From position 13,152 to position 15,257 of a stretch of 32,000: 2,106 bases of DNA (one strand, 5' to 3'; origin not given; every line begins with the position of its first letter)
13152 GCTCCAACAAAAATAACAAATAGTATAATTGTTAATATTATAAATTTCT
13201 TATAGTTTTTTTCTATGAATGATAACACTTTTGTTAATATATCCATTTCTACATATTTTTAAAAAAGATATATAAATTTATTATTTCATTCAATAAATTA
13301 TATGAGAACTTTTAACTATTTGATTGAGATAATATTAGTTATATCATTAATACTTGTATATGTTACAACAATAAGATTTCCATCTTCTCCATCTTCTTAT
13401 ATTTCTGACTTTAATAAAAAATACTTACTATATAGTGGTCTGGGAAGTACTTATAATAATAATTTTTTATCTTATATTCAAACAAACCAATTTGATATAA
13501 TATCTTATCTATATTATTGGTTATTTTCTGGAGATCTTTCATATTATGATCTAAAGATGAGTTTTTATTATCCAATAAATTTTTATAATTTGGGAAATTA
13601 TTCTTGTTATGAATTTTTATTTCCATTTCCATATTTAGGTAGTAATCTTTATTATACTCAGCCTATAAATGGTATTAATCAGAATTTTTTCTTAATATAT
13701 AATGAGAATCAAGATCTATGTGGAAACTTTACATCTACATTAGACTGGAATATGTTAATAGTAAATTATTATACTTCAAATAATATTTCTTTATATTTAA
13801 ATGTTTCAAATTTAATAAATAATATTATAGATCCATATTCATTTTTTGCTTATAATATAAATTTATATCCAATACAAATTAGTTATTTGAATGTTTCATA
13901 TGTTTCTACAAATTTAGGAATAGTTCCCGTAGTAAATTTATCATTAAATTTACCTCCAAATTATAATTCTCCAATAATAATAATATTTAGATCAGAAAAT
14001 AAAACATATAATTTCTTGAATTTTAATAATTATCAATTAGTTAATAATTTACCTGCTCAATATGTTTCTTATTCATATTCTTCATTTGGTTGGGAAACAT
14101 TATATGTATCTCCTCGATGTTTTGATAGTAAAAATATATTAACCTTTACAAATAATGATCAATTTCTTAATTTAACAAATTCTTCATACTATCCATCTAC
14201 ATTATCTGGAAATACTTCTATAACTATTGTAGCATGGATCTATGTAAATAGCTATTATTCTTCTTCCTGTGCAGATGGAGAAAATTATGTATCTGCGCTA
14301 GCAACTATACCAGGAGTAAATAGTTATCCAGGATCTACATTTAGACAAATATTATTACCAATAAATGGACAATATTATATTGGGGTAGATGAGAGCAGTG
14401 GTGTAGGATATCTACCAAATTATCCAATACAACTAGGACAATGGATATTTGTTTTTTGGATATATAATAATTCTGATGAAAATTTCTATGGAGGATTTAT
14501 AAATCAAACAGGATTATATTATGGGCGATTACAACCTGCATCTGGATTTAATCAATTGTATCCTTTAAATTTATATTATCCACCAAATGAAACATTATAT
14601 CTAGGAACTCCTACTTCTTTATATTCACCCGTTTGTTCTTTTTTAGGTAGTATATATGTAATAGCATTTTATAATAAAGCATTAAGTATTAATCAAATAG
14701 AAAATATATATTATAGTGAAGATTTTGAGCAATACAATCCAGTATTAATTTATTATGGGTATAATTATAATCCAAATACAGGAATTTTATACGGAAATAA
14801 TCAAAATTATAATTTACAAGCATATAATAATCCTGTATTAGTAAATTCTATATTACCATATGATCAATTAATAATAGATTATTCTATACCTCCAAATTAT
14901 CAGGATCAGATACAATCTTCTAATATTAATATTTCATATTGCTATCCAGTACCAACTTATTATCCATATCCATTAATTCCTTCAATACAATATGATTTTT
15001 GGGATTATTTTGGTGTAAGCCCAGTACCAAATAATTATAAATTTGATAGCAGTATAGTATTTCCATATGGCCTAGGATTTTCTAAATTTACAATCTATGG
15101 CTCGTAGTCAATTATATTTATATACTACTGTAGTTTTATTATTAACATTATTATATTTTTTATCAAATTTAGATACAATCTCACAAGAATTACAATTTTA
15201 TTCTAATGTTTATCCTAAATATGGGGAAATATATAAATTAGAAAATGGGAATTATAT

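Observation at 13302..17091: Two-gene operon for giant sequon-dense surface proteins (LamG-like plus DUF2341-like): candidate adhesion or host-contact apparatus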

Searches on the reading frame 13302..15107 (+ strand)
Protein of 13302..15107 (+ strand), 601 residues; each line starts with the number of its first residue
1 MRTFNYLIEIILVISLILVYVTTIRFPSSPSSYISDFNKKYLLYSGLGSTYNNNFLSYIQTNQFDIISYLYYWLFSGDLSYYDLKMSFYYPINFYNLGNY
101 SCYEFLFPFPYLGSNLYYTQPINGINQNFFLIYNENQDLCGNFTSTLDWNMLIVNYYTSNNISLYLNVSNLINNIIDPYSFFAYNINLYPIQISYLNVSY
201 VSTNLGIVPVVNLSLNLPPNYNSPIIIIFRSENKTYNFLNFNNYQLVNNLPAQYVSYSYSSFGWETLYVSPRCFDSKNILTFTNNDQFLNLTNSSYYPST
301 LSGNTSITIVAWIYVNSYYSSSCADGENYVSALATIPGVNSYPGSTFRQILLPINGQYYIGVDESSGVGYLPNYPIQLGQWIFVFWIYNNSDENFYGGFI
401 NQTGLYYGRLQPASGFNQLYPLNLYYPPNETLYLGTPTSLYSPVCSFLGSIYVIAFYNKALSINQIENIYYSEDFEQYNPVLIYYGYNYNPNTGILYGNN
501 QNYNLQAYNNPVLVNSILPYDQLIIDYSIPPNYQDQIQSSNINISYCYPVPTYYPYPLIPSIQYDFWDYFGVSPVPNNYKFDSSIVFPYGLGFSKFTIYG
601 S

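Call 3: search_protein_families(library=pfam, proteins=[window:13302-15107:+], max_evalue=1)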
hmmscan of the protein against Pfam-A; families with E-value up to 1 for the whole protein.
window:13302-15107:+ (601 aa): 0 families

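Call 4: search_protein_families(library=ncbifam, proteins=[window:13302-15107:+], max_evalue=1)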
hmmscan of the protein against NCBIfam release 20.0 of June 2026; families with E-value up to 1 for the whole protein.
window:13302-15107:+ (601 aa): 0 families

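Call 5: find_homologous_proteins(query=window:13302-15107:+)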
Query window:13302-15107:+ (601 aa): 20 proteins with E <= 0.001 among 7823 candidates.
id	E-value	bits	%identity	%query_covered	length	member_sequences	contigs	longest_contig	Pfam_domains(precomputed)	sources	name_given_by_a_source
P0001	0.0e+0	1319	100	100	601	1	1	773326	-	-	-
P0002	1.7e-274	931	71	100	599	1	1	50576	-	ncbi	ncbi:MAG: hypothetical protein ACP5GJ_03415 [Nanopusillaceae archaeon]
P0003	1.9e-251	855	65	100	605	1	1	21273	-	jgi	jgi:hypothetical protein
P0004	1.2e-249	849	65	100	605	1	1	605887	-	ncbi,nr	ncbi:hypothetical protein Nps_01540 [Candidatus Nanopusillus acidilobi]|nr:hypothetical protein Nps_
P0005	1.1e-248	845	65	100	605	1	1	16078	-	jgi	jgi:hypothetical protein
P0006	8.9e-247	839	64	100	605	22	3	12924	-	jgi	-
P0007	2.8e-242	824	63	100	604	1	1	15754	-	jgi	-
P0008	1.0e-241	822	64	100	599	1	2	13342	-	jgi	-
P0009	1.2e-241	822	63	100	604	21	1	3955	-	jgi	jgi:hypothetical protein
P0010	3.0e-240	818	63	100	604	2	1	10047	-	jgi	-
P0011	6.4e-240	816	62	100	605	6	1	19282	-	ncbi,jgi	jgi:hypothetical protein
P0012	9.5e-240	816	63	100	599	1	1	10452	-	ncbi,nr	ncbi:MAG: LamG domain-containing protein [Candidatus Nanopusillus sp.]|nr:LamG domain-containing pro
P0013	1.1e-239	816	63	100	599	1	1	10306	-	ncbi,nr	ncbi:MAG: LamG domain-containing protein [Candidatus Nanopusillus sp.]|nr:LamG domain-containing pro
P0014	2.6e-237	808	63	100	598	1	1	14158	-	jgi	-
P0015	2.7e-236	805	62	100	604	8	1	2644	-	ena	-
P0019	3.4e-212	725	62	100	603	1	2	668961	-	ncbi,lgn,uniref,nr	ncbi:family U32 unassigned peptidase [Nanobdella aerobiophila]|uniref:Family U32 unassigned peptidas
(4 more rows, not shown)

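Call 24: predict_structure(alignment_id=A1)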
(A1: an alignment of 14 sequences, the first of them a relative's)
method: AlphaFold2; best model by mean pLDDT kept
length: 601 residues; sequences in the alignment: 14
mean_pLDDT: 48.9   pTM: 0.40
mean pLDDT of the five models: 48.9, 44.4, 42.8, 42.7, 40.4
residues with pLDDT >= 90: 21; 70-90: 85; 50-70: 145; < 50: 350
segments of 3 or more residues with pLDDT < 50: 1-5, 20-96, 108-117, 119-123, 125-127, 275-348, 378-391, 400-405, 422-464, 466-468, 480-538, 555-601
pLDDT, mean of each block of 10 residues (from residue 1): 53 64 40 33 24 29 24 27 33 51 59 45 50 58 66 82 88 83 71 87 89 82 79 61 76 82 61 47 31 33 37 32 24 31 45 60 62 57 43 53 50 69 34 30 31 45 49 55 42 33 23 29 45 43 60 47 27 28 21 21 27
secondary structure, 60 per line:
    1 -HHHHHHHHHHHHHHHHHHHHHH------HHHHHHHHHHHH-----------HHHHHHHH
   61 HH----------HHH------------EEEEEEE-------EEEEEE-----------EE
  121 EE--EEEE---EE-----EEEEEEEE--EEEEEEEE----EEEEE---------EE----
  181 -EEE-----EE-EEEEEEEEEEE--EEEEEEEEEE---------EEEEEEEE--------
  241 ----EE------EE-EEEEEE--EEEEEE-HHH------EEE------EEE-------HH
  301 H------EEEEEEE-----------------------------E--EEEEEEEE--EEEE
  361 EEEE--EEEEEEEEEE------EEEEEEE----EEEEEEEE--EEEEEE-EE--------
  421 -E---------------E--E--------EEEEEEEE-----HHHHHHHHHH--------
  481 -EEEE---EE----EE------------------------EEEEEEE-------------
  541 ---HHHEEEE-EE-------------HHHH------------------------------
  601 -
elements in order: H2-23 H30-41 H53-62 E88-94 E102-107 E119-122 E125-128 E139-146 E149-156 E161-165 E182-184 E193-203 E206-215 E225-232 E256-261 E264-269 E280-282 E289-291 E308-314 E347-354 E357-364 E367-376 E383-389 E394-401 E404-409 E450-457 H463-472 E482-485 E521-527 E547-550 H567-570

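Call 25: search_protein_representatives(alignment_id=A1)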
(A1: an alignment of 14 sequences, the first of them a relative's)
Query: 14 sequences, 605 profile positions. Proteins with E-value up to 0.001 (for the whole library): 20; up to 1e-10: 12; up to 1e-30: 5. The best 20 are listed.
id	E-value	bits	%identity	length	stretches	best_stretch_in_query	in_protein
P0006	0.0e+00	1169.6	-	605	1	1-605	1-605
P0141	2.6e-126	439.5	-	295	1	1-299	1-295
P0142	5.0e-118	412.1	-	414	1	192-605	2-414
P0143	4.5e-42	161.3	-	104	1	387-477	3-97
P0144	6.6e-32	127.7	-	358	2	6-279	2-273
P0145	1.0e-29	120.5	-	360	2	6-285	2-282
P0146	8.7e-22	94.3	-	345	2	1-284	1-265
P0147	2.2e-17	79.8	-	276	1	301-512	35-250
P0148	1.8e-16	76.7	-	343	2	1-281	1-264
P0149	3.8e-16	75.7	-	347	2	2-284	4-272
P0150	1.2e-12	64.1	-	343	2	6-281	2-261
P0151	1.5e-11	60.5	-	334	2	2-284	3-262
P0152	1.8e-09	53.6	-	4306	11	442-479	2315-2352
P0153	7.6e-09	51.5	-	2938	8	440-477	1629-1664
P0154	4.9e-07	45.6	-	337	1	17-296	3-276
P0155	2.6e-06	43.2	-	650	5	344-433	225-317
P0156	2.8e-06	43.1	-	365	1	1-275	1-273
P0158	3.1e-05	39.6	-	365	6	393-436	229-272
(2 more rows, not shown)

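Call 26: search_solved_structures(query=A1, max_evalue=10, show_alignments=2)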
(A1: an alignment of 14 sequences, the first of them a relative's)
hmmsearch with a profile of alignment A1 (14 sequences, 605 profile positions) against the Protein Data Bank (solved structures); distinct sequences matched with E-value up to 10: 2.
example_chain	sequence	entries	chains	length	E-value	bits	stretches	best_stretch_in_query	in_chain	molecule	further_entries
4axz_A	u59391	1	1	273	0.21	13.7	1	452-540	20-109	PUTATIVE ANTIGEN P35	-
6fuv_A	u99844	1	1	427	0.64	12.1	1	28-101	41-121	Solute Binding Protein, BlMnBP1 in complex with mannotriose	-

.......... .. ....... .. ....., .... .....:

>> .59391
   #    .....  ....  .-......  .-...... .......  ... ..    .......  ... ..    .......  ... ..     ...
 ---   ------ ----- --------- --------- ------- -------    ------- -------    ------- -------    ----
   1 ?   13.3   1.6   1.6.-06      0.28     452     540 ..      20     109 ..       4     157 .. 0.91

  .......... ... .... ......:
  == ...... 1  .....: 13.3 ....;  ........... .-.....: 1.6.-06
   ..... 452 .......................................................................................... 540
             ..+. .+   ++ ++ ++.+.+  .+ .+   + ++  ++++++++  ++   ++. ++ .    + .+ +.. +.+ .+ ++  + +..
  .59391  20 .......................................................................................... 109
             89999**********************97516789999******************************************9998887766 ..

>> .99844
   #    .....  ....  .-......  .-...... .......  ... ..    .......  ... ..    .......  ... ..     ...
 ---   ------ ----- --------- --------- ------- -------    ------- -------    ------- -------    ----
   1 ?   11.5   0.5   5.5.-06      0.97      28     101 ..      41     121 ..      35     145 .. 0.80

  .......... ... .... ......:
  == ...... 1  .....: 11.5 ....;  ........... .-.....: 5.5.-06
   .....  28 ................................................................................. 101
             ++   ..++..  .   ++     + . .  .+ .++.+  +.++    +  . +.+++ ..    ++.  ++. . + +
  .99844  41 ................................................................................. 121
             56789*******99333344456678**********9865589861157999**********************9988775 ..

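Call 27: search_protein_families(library=pfam, proteins=[P0144, P0145, P0146, P0147, P0148, P0155, P0158, P0153, P0156], max_evalue=0.01)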
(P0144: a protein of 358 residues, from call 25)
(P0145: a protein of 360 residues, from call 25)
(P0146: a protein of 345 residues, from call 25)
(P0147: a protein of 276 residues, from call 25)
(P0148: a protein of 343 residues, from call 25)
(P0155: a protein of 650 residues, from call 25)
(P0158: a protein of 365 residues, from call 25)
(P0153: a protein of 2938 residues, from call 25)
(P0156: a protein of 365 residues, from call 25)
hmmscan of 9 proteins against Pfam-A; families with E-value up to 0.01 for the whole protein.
P0144 (358 aa): 0 families

P0145 (360 aa): 0 families

P0146 (345 aa): 0 families

P0147 (276 aa): 1 family
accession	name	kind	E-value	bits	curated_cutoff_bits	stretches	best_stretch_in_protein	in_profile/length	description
PF13385.13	Laminin_G_3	-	0.0021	18.6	27.6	0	36-208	10-150/151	Concanavalin A-like lectin/glucanases superfamily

P0148 (343 aa): 0 families

P0155 (650 aa): 5 families
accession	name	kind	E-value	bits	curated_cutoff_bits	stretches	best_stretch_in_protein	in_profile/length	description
PF13585.12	CHU_C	-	6.9e-12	45.8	27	1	562-648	3-85/86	CHU_C Type IX secretion signal domain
PF19333.4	FAXC_N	-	0.00035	21.1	27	0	226-260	30-64/104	Failed axon connections homolog N-terminus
PF24056.1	zf-C2H2_ZFHX3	-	0.00036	20.6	27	0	153-162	12-21/25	Zinc finger homeobox protein 3-like, C2H2 type zinc-finger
PF09305.16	TACI-CRD2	-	0.00043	20.7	22.9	0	290-300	6-16/39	TACI, cysteine-rich domain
PF16306.11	DUF4948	-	0.001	19.5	28.3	0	283-326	65-107/172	Domain of unknown function (DUF4948)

P0158 (365 aa): 3 families
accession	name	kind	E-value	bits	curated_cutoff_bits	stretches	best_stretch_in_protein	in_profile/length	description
PF17845.7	FbpC_C_terminal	-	0.00041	20.8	25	0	306-329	21-44/55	FbpC C-terminal regulatory nucleotide binding domain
PF14449.11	PT-TG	-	0.00086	19.7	23.5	0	231-258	3-30/68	Pre-toxin TG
PF18911.6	PKD_4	-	0.0068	16.9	27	0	6-51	29-74/85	PKD domain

P0153 (2938 aa): 8 families
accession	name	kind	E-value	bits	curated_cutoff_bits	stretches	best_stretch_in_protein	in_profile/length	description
PF13385.13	Laminin_G_3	-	8.9e-148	487.3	27.6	8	1847-2001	2-151/151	Concanavalin A-like lectin/glucanases superfamily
PF13927.12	Ig_3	-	1.8e-44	150.6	30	7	1330-1408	2-78/78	Immunoglobulin domain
PF07679.22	I-set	-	1.9e-42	143.7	23.7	4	306-393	2-87/90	Immunoglobulin I-set domain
PF18657.6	YDG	-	3.4e-16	59.7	25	1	2777-2859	2-83/85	YDG domain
PF00354.24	Pentaxin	-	9.2e-07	29.2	25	0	2315-2349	137-171/194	Pentaxin family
PF02973.23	Sialidase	-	1.7e-05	24.9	26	0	1637-1659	161-183/189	Sialidase, N-terminal domain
PF24507.1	Ig_CFAP65_4th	-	0.0013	19.5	27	0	2733-2773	23-63/76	CFAP65, fourth Ig-like domain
PF21871.1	Gp6_C-III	-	0.0029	18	27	0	617-634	38-55/76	Baseplate structural protein gp6, C-terminal domain III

P0156 (365 aa): 0 families

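Call 29: find_encoding_contigs(protein=P0004, flank=10000, max_places=2)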
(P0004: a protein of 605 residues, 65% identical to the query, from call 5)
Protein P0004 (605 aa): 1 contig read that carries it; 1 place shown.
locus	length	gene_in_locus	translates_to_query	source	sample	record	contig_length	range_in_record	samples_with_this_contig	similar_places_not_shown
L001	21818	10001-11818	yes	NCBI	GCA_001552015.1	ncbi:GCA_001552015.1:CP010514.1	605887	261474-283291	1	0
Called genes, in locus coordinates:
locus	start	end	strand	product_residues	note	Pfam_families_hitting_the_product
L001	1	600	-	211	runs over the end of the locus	PF13419:HAD_2 (weak)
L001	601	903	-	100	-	-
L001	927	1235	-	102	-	-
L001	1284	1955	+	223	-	PF00149:Metallophos, PF12850:Metallophos_2 (faint)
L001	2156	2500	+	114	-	PF04343:DUF488, PF22751:DUF488-N3a, PF22752:DUF488-N3i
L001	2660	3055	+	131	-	PF00411:Ribosomal_S11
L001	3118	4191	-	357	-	PF01368:DHH (faint), PF02272:DHHA1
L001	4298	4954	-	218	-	-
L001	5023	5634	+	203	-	-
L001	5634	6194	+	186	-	PF04266:ASCH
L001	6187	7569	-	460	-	PF01368:DHH, PF21763:DHH_CID (weak)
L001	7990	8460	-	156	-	PF01161:PBP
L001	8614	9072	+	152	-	PF01951:Archease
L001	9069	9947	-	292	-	PF02355:SecD_SecF_C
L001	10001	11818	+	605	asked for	-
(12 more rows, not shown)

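Call 30: find_encoding_contigs(protein=P0019, flank=10000, max_places=2)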
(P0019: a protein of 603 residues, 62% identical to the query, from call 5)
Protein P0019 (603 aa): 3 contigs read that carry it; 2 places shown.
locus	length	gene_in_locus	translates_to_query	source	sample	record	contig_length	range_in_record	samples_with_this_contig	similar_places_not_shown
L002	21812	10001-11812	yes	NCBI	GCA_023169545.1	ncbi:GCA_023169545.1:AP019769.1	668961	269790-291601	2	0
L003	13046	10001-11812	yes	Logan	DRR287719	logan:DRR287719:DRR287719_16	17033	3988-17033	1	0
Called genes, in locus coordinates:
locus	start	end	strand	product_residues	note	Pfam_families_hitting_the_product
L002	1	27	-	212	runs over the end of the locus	PF00702:Hydrolase (weak), PF13419:HAD_2 (weak)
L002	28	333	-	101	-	-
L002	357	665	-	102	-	-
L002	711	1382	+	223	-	PF00149:Metallophos, PF12850:Metallophos_2 (weak)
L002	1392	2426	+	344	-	-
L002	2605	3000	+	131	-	PF00411:Ribosomal_S11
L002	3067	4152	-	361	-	PF01368:DHH, PF02272:DHHA1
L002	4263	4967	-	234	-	-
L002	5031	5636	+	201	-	-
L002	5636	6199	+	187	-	PF04266:ASCH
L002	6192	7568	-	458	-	PF01368:DHH (weak), PF27767:Arc_Cdc45 (weak), PF21763:DHH_CID (weak)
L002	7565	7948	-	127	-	PF08069:Ribosomal_S13_N (weak), PF00312:Ribosomal_S15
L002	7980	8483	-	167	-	PF01161:PBP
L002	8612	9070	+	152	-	PF01951:Archease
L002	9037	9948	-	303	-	PF02355:SecD_SecF_C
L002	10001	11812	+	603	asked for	-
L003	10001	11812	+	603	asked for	-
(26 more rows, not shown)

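Call 31: find_encoding_contigs(protein=P0146, flank=8000, max_places=3)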
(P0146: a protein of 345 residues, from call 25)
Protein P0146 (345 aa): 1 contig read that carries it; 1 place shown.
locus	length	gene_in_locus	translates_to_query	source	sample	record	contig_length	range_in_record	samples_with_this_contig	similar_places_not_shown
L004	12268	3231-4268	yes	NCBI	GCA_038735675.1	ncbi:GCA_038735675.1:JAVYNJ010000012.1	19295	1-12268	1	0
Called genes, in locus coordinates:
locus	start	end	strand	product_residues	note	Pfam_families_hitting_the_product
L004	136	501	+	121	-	-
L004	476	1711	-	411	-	-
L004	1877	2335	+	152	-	PF01951:Archease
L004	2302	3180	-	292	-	PF02355:SecD_SecF_C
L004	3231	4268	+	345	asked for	-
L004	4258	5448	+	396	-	-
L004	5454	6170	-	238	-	-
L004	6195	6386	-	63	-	-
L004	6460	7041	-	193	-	PF04140:ICMT, PF04191:PEMT (weak), PF01222:ERG4_ERG24 (weak)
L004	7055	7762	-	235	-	PF03109:ABC1 (weak), PF06293:Kdo (weak), PF01163:RIO1, PF01636:APH (faint), PF00069:Pkinase, PF07714:PK_Tyr_Ser-Thr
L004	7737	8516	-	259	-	PF01909:NTP_transf_2, PF18765:Polbeta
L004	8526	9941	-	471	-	PF01409:tRNA-synt_2d, PF00152:tRNA-synt_2 (faint)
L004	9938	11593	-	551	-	PF03484:B5, PF17759:tRNA_synthFbeta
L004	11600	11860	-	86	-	-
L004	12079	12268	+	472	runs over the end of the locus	PF00587:tRNA-synt_2b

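Call 32: find_encoding_contigs(protein=P0148, flank=8000, max_places=3)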
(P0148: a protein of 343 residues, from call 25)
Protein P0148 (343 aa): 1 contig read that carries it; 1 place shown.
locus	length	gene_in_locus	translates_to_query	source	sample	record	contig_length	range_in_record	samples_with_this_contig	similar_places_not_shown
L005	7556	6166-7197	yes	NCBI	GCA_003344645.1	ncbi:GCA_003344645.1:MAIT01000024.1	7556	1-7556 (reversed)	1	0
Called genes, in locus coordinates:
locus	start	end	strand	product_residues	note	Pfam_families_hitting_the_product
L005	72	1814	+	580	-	PF02730:AFOR_N, PF01314:AFOR_C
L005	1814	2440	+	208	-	PF01135:PCMT, PF01596:Methyltransf_3 (weak), PF01209:Ubie_methyltran (weak), PF13847:Methyltransf_31 (weak)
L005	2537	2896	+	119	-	-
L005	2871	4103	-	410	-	-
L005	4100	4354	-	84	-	-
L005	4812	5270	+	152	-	PF01951:Archease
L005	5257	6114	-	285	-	PF02355:SecD_SecF_C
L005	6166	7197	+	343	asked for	-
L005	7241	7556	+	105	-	?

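Call 37: search_protein_families(library=pfam, alignment_id=A1, max_evalue=1)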
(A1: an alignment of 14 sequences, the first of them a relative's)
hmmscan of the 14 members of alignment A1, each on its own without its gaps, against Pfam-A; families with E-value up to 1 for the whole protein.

A. member 1, P0001 (601 aa): 0 families

B. families by the number of members that match (of 14 scanned): 1 family
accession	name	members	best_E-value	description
PF13385.13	Laminin_G_3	9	9.4e-05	Concanavalin A-like lectin/glucanases superfamily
